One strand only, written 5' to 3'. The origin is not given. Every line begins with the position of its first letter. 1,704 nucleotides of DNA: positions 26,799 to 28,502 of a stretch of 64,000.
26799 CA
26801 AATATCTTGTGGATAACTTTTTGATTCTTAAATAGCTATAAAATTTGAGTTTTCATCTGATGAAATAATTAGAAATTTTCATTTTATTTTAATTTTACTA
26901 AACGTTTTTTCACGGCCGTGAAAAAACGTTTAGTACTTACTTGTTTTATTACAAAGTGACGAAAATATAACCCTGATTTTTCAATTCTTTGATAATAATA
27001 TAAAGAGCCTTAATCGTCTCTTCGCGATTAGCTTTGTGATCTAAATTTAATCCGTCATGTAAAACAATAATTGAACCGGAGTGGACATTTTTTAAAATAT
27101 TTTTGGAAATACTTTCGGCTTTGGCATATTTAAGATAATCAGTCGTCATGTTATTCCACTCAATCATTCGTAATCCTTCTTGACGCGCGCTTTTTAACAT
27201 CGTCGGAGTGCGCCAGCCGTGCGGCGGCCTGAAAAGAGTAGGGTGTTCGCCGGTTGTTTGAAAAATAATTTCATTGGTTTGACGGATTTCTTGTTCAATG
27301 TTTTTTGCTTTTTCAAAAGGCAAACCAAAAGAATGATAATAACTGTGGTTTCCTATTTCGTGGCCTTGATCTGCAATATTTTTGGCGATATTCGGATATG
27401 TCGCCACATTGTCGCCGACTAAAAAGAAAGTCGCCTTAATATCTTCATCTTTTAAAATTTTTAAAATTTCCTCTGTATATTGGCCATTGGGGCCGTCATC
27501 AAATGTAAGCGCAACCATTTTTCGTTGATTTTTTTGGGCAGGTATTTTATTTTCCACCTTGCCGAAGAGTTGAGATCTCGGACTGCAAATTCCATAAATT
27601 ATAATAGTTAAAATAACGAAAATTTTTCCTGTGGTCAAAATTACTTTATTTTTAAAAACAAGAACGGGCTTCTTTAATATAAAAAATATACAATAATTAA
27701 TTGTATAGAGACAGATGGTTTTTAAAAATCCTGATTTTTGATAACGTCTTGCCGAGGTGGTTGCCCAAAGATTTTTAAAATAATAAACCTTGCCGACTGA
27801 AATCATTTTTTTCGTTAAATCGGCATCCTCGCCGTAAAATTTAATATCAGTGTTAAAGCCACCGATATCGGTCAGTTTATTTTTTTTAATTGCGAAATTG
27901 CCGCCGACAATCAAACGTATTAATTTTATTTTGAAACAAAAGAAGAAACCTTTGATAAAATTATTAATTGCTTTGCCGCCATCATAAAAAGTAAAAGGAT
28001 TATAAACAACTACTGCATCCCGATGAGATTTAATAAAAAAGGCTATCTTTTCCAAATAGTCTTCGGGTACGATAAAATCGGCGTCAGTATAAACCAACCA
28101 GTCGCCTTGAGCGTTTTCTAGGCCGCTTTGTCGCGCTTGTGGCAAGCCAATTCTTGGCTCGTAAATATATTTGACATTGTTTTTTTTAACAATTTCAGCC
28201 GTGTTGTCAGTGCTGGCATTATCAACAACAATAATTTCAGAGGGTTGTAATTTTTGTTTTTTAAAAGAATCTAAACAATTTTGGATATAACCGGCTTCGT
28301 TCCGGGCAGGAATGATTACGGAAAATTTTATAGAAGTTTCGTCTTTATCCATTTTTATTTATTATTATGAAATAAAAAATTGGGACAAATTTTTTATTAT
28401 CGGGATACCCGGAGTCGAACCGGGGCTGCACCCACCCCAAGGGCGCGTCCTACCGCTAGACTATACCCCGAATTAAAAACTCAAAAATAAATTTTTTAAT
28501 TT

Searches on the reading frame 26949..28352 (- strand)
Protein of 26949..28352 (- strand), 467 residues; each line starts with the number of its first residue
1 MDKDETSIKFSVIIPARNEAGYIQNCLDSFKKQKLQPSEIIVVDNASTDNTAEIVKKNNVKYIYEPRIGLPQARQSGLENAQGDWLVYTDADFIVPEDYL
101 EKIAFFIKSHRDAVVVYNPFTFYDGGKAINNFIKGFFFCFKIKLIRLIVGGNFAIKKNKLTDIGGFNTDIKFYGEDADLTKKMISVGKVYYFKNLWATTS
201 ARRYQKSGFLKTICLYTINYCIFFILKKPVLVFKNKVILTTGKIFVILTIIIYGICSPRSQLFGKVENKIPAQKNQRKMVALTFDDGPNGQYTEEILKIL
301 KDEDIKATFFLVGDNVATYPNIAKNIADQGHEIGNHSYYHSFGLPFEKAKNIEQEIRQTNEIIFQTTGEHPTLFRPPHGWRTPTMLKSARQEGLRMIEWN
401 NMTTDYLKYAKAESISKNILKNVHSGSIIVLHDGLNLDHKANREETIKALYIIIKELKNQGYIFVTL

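Call 4: search_protein_families(library=pfam, proteins=[window:26949-28352:-], max_evalue=0.01)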
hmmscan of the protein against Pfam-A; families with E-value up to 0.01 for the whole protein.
window:26949-28352:- (467 aa): 10 families
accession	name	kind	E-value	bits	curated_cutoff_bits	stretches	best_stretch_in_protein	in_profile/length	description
PF01522.26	Polysacc_deac_1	-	2.3e-36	124.9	23.1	1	273-396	2-123/124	Polysaccharide deacetylase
PF00535.33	Glycos_transf_2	-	1.9e-32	112.9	23.3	1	11-133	1-129/168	Glycosyl transferase family 2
PF10111.15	Glyco_tranf_2_2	-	6e-10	39.5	27.3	1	11-170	1-185/276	Glycosyltransferase like family 2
PF13641.12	Glyco_tranf_2_3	-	1.8e-09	38.4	27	1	10-111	3-115/230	Glycosyltransferase like family 2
PF13506.12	Glyco_transf_21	-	5.9e-08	32.8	21.7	1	76-200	24-155/174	Glycosyl transferase family 21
PF13704.12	Glyco_tranf_2_4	-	2.6e-06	28.3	27.5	1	17-92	1-81/98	Glycosyl transferase family 2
PF03065.20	Glyco_hydro_57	-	1.3e-05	25.2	21.2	1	331-397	103-169/291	Glycosyl hydrolase family 57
PF10096.14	DUF2334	-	6.3e-05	23.1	26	1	294-400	19-146/203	Uncharacterized protein conserved in bacteria (DUF2334)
PF13632.12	Glyco_trans_2_3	-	0.00014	22.2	27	1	85-189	1-112/198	Glycosyl transferase family group 2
PF02709.20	Glyco_transf_7C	-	0.00037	20.5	23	1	148-186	19-58/78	N-terminal domain of galactosyltransferase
